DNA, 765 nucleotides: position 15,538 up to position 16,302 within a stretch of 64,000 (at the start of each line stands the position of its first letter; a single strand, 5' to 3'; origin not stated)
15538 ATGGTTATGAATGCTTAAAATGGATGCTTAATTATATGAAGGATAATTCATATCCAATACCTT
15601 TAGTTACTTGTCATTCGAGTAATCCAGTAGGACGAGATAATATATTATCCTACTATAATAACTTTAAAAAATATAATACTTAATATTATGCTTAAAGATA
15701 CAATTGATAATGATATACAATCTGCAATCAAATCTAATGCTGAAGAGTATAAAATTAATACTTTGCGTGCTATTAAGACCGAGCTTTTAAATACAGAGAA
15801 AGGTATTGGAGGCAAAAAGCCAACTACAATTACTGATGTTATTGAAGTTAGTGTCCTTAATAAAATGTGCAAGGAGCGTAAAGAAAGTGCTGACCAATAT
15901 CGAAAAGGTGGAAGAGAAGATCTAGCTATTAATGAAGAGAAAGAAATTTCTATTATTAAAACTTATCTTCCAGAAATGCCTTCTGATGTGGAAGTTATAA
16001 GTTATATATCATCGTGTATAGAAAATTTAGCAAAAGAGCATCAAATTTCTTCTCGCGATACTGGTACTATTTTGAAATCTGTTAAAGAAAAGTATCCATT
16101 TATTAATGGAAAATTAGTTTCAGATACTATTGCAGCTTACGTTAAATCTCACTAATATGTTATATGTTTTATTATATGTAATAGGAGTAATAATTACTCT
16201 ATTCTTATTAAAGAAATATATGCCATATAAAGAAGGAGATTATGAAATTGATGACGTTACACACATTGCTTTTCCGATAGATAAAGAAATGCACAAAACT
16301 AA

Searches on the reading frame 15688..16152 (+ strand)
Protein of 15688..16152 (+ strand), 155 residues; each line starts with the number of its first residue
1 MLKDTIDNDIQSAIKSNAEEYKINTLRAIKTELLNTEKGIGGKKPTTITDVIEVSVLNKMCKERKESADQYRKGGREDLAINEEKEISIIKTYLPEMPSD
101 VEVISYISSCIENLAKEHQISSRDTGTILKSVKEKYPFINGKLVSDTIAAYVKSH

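Call 96: search_protein_families(library=pfam, proteins=[window:15688-16152:+], max_evalue=0.001)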
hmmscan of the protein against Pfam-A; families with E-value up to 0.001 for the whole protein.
window:15688-16152:+ (155 aa): 1 family
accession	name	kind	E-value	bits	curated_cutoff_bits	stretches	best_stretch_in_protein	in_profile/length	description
PF09424.15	YqeY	-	5.7e-27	95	27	1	3-153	1-140/143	Yqey-like protein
